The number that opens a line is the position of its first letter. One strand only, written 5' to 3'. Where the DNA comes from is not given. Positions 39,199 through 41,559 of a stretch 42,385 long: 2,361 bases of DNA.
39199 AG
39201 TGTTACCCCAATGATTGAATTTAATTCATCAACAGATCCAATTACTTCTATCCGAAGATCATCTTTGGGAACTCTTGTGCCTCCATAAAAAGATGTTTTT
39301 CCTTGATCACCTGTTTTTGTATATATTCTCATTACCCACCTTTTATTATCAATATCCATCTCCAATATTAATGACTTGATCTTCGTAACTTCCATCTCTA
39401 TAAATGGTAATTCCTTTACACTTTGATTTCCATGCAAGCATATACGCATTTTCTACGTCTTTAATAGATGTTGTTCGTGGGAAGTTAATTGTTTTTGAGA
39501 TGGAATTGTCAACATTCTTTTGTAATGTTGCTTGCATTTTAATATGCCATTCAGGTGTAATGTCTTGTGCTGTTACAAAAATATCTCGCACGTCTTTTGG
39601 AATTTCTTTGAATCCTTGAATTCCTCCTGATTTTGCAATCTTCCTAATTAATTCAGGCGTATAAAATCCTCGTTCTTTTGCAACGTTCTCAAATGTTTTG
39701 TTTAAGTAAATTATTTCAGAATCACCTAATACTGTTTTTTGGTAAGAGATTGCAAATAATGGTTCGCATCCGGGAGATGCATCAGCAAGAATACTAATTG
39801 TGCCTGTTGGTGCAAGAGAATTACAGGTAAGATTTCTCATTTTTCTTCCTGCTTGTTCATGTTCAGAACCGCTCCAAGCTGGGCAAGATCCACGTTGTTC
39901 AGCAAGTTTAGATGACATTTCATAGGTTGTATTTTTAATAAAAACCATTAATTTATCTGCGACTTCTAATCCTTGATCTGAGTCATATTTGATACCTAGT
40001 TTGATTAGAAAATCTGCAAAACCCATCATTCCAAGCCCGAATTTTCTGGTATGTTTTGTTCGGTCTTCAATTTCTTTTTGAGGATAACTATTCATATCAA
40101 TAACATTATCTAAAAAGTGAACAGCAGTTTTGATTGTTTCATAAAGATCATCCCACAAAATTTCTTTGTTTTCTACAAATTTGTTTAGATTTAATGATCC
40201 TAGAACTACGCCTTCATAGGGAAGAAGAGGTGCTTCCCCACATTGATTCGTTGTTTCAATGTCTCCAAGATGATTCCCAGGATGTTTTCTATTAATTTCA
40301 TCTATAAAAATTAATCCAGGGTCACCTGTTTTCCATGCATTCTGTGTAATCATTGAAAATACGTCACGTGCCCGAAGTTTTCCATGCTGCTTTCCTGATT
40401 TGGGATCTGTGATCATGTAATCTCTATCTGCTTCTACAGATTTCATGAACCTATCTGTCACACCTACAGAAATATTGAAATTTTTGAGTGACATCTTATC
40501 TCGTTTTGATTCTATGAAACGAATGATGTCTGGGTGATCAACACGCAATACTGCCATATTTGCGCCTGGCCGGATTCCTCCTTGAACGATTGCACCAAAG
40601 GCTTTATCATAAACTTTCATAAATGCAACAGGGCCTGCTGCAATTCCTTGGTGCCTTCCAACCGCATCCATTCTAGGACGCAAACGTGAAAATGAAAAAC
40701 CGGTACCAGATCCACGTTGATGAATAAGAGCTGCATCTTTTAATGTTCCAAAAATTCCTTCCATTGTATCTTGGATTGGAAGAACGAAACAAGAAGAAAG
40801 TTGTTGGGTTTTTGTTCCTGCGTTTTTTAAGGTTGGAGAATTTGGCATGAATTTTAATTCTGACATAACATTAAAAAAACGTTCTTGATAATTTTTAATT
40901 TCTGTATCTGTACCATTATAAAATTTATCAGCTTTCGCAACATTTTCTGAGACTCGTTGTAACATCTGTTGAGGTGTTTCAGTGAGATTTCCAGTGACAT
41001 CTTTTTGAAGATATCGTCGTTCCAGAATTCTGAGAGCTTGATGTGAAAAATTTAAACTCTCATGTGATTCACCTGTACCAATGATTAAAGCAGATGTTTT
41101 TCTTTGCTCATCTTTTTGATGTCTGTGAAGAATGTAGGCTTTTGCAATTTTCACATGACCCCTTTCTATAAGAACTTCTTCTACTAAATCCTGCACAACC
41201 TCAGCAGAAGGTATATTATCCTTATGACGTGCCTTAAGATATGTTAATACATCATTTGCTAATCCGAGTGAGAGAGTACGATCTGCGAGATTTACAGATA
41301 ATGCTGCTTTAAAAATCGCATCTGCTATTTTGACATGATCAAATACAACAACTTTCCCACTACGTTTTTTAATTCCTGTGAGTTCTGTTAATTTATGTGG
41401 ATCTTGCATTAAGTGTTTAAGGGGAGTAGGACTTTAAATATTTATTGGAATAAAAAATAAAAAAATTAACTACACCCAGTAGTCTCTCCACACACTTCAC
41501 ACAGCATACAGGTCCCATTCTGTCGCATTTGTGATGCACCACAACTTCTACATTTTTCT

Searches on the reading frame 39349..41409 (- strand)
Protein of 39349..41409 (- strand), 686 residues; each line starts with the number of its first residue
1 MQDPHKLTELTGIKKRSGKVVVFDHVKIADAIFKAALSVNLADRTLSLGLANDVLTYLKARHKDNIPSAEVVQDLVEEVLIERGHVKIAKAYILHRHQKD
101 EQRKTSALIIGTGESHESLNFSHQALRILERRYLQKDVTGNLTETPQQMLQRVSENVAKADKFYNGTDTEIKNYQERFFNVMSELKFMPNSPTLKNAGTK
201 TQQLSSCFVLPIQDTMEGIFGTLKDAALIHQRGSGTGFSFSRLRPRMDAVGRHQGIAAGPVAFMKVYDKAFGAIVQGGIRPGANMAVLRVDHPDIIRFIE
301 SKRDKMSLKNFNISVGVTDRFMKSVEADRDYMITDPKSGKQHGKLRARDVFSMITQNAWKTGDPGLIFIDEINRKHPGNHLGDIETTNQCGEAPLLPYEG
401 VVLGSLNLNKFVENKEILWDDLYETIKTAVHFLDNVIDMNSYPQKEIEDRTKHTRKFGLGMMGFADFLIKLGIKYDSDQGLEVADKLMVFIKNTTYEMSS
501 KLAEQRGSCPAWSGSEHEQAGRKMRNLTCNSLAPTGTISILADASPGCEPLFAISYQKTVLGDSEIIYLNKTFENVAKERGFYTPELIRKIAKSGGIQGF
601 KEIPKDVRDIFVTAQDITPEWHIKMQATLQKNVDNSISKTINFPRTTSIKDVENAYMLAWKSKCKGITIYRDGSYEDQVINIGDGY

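Call 75: search_protein_families(library=pfam, proteins=[window:39349-41409:-], max_evalue=0.0001)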
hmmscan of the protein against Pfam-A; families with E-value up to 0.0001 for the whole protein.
window:39349-41409:- (686 aa): 3 families
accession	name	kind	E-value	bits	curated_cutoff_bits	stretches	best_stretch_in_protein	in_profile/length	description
PF02867.20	Ribonuc_red_lgC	-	6.2e-130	434.7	23.9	1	205-670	1-523/523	Ribonucleotide reductase, barrel domain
PF00317.26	Ribonuc_red_lgN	-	3.3e-21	75.6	28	1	120-201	2-76/77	Ribonucleotide reductase, all-alpha domain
PF03477.21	ATP-cone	-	3.8e-16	59.8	25.8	1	13-101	3-88/88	ATP cone domain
